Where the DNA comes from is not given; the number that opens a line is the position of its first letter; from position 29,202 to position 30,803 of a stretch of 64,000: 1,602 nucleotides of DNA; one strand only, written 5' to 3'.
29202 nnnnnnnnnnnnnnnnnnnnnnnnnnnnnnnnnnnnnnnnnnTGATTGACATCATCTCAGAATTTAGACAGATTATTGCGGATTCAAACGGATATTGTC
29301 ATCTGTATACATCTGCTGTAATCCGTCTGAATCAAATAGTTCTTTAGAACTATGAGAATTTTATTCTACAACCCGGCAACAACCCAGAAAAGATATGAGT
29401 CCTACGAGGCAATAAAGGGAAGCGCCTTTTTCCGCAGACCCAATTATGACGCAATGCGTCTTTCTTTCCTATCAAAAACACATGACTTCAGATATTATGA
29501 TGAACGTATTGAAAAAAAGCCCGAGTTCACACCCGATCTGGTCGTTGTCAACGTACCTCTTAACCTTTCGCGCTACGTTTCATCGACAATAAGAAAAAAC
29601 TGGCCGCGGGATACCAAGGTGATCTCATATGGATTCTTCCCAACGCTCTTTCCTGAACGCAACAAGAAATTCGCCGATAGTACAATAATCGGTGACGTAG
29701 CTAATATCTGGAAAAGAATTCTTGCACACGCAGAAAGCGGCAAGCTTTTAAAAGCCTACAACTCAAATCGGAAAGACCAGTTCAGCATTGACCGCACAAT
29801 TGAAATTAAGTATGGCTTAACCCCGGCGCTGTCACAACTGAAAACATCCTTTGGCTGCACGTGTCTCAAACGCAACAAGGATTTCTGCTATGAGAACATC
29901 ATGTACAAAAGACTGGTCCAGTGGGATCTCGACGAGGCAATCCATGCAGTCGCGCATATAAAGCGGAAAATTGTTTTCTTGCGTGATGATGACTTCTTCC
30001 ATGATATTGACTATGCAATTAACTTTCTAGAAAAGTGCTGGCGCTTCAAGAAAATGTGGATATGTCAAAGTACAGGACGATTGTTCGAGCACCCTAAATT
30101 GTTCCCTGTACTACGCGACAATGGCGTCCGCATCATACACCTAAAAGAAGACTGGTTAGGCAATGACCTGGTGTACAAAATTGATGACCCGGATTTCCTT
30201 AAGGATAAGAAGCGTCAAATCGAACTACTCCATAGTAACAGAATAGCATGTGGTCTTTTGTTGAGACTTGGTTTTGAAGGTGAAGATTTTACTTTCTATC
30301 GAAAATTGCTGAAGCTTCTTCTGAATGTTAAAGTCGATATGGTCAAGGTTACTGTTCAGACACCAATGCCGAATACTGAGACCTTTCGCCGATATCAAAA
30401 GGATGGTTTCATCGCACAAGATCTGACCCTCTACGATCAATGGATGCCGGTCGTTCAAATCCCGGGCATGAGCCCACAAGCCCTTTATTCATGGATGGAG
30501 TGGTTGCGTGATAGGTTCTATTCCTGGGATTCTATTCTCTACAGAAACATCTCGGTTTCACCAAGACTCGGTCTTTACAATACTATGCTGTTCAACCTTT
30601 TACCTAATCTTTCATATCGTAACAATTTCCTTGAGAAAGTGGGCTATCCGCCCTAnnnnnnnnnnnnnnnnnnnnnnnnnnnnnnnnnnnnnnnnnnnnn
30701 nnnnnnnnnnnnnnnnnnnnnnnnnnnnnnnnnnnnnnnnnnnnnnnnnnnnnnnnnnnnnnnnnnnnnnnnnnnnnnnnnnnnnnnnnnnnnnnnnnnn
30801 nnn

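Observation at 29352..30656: A B12-binding-domain radical-SAM-like protein in which CxxxCxxC is replaced by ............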

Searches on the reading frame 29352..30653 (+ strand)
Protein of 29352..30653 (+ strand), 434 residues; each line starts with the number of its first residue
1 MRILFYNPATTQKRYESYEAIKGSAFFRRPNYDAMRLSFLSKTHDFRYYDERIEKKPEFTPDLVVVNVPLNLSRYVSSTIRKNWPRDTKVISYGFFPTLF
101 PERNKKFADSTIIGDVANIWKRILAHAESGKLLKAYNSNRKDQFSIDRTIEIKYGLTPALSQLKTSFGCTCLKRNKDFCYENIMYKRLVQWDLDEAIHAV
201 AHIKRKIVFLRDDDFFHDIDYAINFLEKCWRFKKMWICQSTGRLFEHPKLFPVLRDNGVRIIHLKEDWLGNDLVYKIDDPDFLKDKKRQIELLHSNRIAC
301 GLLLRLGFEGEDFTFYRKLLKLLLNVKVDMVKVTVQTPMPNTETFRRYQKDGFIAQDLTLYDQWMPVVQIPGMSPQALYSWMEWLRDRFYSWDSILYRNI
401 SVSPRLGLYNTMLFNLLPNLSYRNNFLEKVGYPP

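Call 3: search_protein_families(library=pfam, proteins=[window:29352-30653:+], max_evalue=10)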
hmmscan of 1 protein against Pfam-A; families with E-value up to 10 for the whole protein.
window:29352-30653:+ (434 aa): 0 families

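Call 4: search_protein_families(library=ncbifam, proteins=[window:29352-30653:+], max_evalue=10)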
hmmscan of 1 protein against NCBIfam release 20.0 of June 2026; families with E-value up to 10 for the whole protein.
window:29352-30653:+ (434 aa): 3 families
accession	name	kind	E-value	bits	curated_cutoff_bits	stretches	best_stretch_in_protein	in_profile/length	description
TIGR03471.1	HpnJ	equivalog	2.6e-07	29.9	577.6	1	206-397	247-440/472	hopanoid biosynthesis associated radical SAM protein HpnJ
TIGR02026.1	BchE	equivalog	7e-06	25.2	481.35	1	254-393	293-431/497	magnesium-protoporphyrin IX monomethyl ester anaerobic oxidative cyclase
TIGR04367.1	HpnR_B12_rSAM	equivalog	0.0033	16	650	1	176-364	199-388/490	hopanoid C-3 methylase HpnR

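Call 5: search_solved_structures(query=window:29352-30653:+, max_evalue=10, show_alignments=2)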
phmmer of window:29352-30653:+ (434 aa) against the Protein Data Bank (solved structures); distinct sequences matched with E-value up to 10: 0.

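Call 6: find_homologous_proteins(query=window:29352-30653:+, max_evalue=0.001)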
Query window:29352-30653:+ (434 aa): 111 proteins with E <= 0.001 among 2668 candidates.
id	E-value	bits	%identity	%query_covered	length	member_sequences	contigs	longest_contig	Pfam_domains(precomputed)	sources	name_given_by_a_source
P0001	2.8e-291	984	97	100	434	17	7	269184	-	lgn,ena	-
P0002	3.4e-268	908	88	100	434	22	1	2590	-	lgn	-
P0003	1.4e-244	830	79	100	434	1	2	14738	-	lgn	-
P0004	1.2e-242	824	77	100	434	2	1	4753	-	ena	-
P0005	9.1e-242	821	77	100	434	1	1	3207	-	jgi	jgi:radical SAM superfamily enzyme YgiQ (UPF0313 family)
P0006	2.4e-241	819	78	100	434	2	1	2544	-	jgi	jgi:hypothetical protein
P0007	1.5e-226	771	73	100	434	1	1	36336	-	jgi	jgi:hypothetical protein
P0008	1.1e-214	732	68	100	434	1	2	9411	-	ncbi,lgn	-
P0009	3.6e-212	723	67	100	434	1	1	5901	-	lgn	-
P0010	2.4e-211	721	67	100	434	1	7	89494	-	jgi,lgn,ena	-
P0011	3.2e-211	720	67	100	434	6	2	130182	-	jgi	-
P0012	1.7e-210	718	68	100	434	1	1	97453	-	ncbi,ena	-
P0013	5.4e-210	716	67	100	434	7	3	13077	-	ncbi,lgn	-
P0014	8.0e-210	716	67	100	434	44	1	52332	-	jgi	-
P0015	3.2e-209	714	67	100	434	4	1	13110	-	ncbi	-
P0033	1.9e-184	632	60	100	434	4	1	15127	PF04055.28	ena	-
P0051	4.1e-174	598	57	100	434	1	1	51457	PF04055.28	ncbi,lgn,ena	-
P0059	2.7e-169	582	54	100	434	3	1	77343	-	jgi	-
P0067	5.8e-165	568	53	100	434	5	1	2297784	-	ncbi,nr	ncbi:MAG: hypothetical protein JSW49_09485 [candidate division WOR-3 bacterium]|nr:MAG: hypothetical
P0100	1.6e-142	494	50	100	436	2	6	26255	PF04055.28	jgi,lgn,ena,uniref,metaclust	jgi:hypothetical protein|uniref:Radical SAM protein n=1 Tax=candidate division WOR-3 bacterium TaxID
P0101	4.1e-142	492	49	100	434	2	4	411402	-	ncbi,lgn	-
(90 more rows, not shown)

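Call 12: search_solved_structures(query=A1, max_evalue=10, show_alignments=3)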
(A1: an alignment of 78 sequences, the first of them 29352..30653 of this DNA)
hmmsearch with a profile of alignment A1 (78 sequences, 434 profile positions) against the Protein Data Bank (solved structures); distinct sequences matched with E-value up to 10: 3.
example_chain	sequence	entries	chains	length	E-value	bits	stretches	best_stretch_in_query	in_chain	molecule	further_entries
5crv_A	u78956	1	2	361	0.28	13.2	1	40-159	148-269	Tyrosine-protein phosphatase non-receptor type 23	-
5cru_A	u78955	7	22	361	0.28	13.2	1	40-159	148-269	Tyrosine-protein phosphatase non-receptor type 23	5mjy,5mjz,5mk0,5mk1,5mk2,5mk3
3rau_A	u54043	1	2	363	0.29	13.2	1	40-159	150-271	Tyrosine-protein phosphatase non-receptor type 23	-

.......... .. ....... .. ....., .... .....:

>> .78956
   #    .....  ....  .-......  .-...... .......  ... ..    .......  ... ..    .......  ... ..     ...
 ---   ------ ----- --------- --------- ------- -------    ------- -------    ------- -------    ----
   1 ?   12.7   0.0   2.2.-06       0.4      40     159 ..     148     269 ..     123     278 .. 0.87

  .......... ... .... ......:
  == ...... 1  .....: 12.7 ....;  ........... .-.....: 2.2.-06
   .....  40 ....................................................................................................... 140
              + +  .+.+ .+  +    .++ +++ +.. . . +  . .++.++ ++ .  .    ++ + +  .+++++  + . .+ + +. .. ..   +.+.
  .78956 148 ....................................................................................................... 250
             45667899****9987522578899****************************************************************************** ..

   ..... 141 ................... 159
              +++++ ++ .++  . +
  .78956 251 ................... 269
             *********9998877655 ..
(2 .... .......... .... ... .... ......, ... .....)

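Call 15: find_encoding_contigs(protein=P0067, flank=6000, max_places=3)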
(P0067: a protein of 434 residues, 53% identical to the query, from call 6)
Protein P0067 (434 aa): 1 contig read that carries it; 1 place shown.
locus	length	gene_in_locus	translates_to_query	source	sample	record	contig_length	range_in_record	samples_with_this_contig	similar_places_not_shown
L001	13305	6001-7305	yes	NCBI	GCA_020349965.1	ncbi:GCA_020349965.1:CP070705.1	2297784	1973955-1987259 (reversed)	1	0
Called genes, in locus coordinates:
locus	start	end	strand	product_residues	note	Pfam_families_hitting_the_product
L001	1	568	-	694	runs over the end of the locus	PF07697:7TMR-HDED, PF07698:7TM-7TMR_HD, PF01966:HD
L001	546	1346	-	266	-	PF02562:PhoH, PF13245:AAA_19 (weak), PF13604:AAA_30 (weak)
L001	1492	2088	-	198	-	PF04977:DivIC (weak), PF01476:LysM (weak)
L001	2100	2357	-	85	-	-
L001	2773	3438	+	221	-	PF01128:IspD, PF12804:NTP_transf_3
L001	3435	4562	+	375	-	PF02670:DXP_reductoisom, PF08436:DXP_redisom_C, PF13288:DXPR_C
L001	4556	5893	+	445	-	PF02163:Peptidase_M50, PF00595:PDZ (faint), PF13180:PDZ_2 (faint), PF17820:PDZ_6 (faint)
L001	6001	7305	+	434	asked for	-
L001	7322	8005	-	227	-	PF13353:Fer4_12, PF04055:Radical_SAM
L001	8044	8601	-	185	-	PF04017:DUF366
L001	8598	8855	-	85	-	PF13174:TPR_6 (faint), PF13424:TPR_12 (weak), PF13414:TPR_11, PF14559:TPR_19, PF21033:RMD1-3 (weak), PF00515:TPR_1 (weak), PF07719:TPR_2 (weak), PF13181:TPR_8 (weak), +3 more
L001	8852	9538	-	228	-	PF02254:TrkA_N, PF02080:TrkA_C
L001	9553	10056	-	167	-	PF00694:Aconitase_C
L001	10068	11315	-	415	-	PF00330:Aconitase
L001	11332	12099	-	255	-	PF00285:Citrate_synt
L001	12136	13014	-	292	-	PF02629:CoA_binding, PF13607:Succ_CoA_lig, PF00549:Ligase_CoA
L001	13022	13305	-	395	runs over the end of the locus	PF02786:CPSase_L_D2 (faint), PF08442:ATP-grasp_2, PF13549:ATP-grasp_5 (faint), PF24948:Citrate_synth_N, PF00549:Ligase_CoA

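Call 16: find_encoding_contigs(protein=P0101, flank=6000, max_places=3)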
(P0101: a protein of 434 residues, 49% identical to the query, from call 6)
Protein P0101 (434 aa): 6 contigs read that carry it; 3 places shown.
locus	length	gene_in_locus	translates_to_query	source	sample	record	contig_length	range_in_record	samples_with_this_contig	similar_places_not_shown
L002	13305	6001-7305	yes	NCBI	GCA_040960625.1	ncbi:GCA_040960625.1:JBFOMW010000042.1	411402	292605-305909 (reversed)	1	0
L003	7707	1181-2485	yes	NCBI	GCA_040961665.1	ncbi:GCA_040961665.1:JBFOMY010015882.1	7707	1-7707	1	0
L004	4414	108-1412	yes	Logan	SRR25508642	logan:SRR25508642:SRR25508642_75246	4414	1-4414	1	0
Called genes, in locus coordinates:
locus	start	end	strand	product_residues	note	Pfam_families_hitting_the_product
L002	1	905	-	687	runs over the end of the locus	PF07697:7TMR-HDED, PF07698:7TM-7TMR_HD, PF01966:HD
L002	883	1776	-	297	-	PF02562:PhoH, PF13604:AAA_30 (faint), PF13245:AAA_19 (faint)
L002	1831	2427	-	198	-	PF01476:LysM (faint)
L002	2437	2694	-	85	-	-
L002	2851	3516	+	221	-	PF01128:IspD, PF12804:NTP_transf_3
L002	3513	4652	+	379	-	PF02670:DXP_reductoisom, PF08436:DXP_redisom_C, PF13288:DXPR_C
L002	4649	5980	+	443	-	PF02163:Peptidase_M50, PF17820:PDZ_6 (weak), PF21558:Pept_S41_N_bact (faint), PF00595:PDZ (weak), PF13180:PDZ_2, PF17820:PDZ_6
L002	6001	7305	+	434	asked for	-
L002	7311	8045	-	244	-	PF07685:GATase_3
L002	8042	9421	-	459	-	PF08245:Mur_ligase_M, PF08353:MurT_C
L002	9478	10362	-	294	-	-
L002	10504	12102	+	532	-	PF01839:FG-GAP (weak), PF13517:FG-GAP_3 (weak), PF01839:FG-GAP, PF18962:Por_Secre_tail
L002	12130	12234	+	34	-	-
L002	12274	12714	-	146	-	PF01584:CheW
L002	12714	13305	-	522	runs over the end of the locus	PF00015:MCPsignal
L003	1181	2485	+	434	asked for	-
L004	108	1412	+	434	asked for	-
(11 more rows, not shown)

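Call 20: predict_structure(alignment_id=A1)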
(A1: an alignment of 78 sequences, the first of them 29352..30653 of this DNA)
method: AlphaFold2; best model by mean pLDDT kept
length: 434 residues; sequences in the alignment: 78
mean_pLDDT: 87.6   pTM: 0.87
mean pLDDT of the five models: 87.6, 84.7, 82.8, 82.6, 81.9
residues with pLDDT >= 90: 283; 70-90: 113; 50-70: 18; < 50: 20
segments of 3 or more residues with pLDDT < 50: 19-27, 426-434
pLDDT, mean of each block of 10 residues (from residue 1): 90 57 52 93 92 84 95 92 91 95 95 95 95 91 87 69 92 90 90 96 92 95 97 95 95 96 93 91 96 94 92 95 93 89 93 89 86 89 90 85 81 74 48 32
secondary structure, 60 per line:
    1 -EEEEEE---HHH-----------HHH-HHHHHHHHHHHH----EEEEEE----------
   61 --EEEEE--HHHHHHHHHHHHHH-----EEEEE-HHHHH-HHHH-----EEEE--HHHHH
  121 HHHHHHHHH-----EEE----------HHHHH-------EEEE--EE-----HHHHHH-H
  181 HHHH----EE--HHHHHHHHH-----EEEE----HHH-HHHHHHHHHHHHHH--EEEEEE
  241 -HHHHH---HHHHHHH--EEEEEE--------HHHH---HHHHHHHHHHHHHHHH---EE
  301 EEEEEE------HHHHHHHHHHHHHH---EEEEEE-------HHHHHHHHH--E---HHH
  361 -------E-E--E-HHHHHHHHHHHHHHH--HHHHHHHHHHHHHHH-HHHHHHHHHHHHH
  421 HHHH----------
elements in order: E2-7 H29-40 E45-50 E63-67 H70-83 E89-93 H95-99 H101-104 E110-113 H116-129 E135-137 H148-152 E160-163 H173-178 H180-184 H193-201 E207-210 H219-232 E235-240 H242-246 H250-256 E259-264 H273-276 H280-295 E299-306 H313-326 E330-335 H343-351 H375-389 H392-406 H408-424

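Call 22: search_protein_representatives(alignment_id=A1)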
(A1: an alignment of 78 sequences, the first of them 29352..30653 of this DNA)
Query: 78 sequences, 434 profile positions. Proteins with E-value up to 0.001 (for the whole library): 6930; up to 1e-10: 1737; up to 1e-30: 146. The best 150 are listed.
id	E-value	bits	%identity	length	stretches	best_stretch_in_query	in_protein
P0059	5.2e-224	760.3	-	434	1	1-434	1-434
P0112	4.0e-93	329.0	-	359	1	1-345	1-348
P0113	2.1e-77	277.2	-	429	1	1-434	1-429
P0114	5.2e-73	262.8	-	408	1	1-434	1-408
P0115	3.9e-66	240.1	-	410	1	1-434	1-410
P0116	8.6e-64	232.4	-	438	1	1-434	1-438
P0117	1.0e-61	225.5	-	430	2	1-339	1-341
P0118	4.8e-57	210.2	-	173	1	1-133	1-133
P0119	4.2e-56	207.1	-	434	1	1-434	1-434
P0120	3.4e-54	200.8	-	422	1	1-434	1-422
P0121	4.4e-52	193.8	-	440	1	1-434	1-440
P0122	1.2e-50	189.1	-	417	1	1-434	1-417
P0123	5.0e-50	187.1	-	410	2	23-334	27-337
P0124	3.4e-48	181.0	-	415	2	1-334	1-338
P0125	1.2e-45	172.6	-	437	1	1-434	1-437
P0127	8.3e-45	169.8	-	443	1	45-423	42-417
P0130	3.6e-42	161.1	-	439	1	1-434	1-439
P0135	6.1e-41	157.1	-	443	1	2-434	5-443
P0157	1.9e-36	142.3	-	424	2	12-338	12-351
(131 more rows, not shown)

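Call 24: fold_search(model_id=the predicted structure, library=pdb)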
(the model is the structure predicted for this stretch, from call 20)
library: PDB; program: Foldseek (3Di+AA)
matches with E <= 10: 1363; with E <= 0.001: 51
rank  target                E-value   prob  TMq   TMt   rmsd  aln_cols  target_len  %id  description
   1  6fd2_B                3.7e-16  1.00  0.70  0.67   7.1       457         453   14  Radical SAM 1,2-diol dehydratase AprD4 in complex with its substrate paromamine (released 2018-01-17)
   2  6fd2_A                1.5e-15  1.00  0.71  0.68   7.8       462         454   14  Radical SAM 1,2-diol dehydratase AprD4 in complex with its substrate paromamine (released 2018-01-17)
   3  9a6d_A                2.1e-12  1.00  0.62  0.60   5.6       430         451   14  Integrative model of MTAB-YVFG by crosslinking MS and deep learning (released 2024-09-18)
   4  6wtf_A                4.8e-12  1.00  0.61  0.50   7.5       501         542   13  Structure of radical S-adenosylmethionine methyltransferase, TsrM, from Kitasatospora setae with tryptophan substrate  (released 2020-12-23)
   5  6wte_A                7.2e-12  1.00  0.57  0.45   7.9       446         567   13  Structure of radical S-adenosylmethionine methyltransferase, TsrM, from Kitasatospora setae with cobalamin and [4Fe-4S (released 2020-12-23)
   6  6wte_B                8.5e-12  1.00  0.58  0.49   9.4       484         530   13  Structure of radical S-adenosylmethionine methyltransferase, TsrM, from Kitasatospora setae with cobalamin and [4Fe-4S (released 2020-12-23)
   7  9ccb                  1.1e-11  1.00  0.61  0.63   7.2       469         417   14  X-ray crystal structure of methyl-coenzyme M reductase glutamine methylase (MgmA) from Methanothermobacter marburgensis  (released 2025-01-01)
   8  6wtf_B                1.2e-11  1.00  0.60  0.50   9.7       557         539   13  Structure of radical S-adenosylmethionine methyltransferase, TsrM, from Kitasatospora setae with tryptophan substrate  (released 2020-12-23)
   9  7mjz                  1.1e-10  1.00  0.61  0.59   5.3       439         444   13  The structure of MiaB with pentasulfide bridge (released 2021-09-15)
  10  9n1b                  3.6e-10  1.00  0.59  0.43   8.8       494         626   12  Crystal structure of CysS from Corallococcus sp. CA054B with 5'-deoxyadenosine, methionine, and pantetheinylated 3-metho (released 2026-01-28)
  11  7mjx_A                3.6e-10  1.00  0.54  0.53   7.0       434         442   13  MiaB in the complex with 5'-deoxyadenosine, methionine and RNA (released 2021-09-15)
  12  7mjw_A                3.8e-10  1.00  0.52  0.51   6.5       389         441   15  Methylated MiaB in the complex with 5'-deoxyadenosine, methionine and RNA (released 2021-09-15)
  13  9n1d                  4.3e-10  1.00  0.57  0.42   9.0       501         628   13  Crystal structure of CysS from Corallococcus sp. CA054B with 5'-deoxyadenosine and methionine bound (released 2026-01-28)
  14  7mjy_A                9.4e-10  1.00  0.57  0.55   5.9       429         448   13  MiaB in the complex with s-adenosyl-L-homocysteine and RNA (released 2021-09-15)
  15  7mjv_A                1.1e-09  1.00  0.52  0.51   6.4       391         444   13  MiaB in the complex with s-adenosylmethionine and RNA (released 2021-09-15)
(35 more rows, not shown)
